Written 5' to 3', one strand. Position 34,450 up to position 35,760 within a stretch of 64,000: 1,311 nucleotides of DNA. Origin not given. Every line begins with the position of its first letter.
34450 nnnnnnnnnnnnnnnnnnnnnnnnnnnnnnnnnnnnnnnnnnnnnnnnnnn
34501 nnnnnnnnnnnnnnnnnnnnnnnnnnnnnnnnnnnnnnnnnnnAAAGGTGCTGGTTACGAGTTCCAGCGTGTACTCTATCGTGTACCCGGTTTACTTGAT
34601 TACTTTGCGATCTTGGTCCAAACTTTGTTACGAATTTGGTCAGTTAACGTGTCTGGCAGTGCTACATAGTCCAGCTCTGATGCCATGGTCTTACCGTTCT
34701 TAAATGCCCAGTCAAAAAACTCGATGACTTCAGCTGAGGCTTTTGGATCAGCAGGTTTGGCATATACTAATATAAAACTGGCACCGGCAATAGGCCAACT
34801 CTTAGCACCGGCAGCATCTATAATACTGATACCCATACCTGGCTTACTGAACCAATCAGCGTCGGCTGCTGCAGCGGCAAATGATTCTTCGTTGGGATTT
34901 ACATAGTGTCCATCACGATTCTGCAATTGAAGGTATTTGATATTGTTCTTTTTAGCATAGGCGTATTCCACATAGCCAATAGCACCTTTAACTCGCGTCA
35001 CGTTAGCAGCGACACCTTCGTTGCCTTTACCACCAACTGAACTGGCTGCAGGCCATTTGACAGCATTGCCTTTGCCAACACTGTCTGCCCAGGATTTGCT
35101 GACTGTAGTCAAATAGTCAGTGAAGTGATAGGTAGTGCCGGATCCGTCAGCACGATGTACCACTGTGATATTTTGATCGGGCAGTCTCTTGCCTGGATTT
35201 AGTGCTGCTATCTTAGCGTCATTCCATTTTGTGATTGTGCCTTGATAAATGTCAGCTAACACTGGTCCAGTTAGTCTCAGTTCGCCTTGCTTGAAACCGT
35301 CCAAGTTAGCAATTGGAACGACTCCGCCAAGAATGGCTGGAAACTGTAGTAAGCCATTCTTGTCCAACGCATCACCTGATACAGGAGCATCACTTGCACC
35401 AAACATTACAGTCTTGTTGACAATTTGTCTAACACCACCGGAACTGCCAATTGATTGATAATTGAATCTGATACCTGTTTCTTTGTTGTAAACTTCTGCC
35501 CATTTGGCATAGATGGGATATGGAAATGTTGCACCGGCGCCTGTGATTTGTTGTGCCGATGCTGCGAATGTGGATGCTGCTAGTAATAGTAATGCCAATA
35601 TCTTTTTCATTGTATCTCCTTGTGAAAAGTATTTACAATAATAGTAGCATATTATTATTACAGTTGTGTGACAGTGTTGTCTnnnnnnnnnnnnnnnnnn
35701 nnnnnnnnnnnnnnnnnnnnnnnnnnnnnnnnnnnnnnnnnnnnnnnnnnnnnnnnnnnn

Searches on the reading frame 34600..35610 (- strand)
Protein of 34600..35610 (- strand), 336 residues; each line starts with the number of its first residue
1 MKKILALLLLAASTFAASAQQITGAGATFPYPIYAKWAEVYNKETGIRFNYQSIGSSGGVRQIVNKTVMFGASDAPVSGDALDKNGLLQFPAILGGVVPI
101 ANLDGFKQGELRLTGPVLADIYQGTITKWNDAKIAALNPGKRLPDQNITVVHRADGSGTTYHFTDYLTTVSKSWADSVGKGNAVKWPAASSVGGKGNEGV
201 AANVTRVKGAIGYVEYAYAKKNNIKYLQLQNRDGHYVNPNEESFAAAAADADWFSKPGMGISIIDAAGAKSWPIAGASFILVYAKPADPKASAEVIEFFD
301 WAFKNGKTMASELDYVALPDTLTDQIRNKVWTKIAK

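Call 41: search_protein_families(library=phrogs, proteins=[window:34600-35610:-], max_evalue=0.001)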
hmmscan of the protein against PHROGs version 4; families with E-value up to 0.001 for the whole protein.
window:34600-35610:- (336 aa): 1 family
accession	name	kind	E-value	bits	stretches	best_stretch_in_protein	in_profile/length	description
phrog_5385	-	moron, auxiliary metabolic gene and host takeover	5e-68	230.6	1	14-328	26-322/328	phosphate transporter subunit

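Call 42: search_protein_families(library=pfam, proteins=[window:34600-35610:-], max_evalue=0.001)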
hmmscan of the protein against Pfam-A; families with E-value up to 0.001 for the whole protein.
window:34600-35610:- (336 aa): 2 families
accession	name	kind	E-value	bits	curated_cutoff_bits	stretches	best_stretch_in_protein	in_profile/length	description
PF12849.12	PBP_like_2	-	3e-37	129.3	27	1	16-303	6-264/267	PBP superfamily domain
PF12727.12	PBP_like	-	1.9e-06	27.6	27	1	141-237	87-174/193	PBP superfamily domain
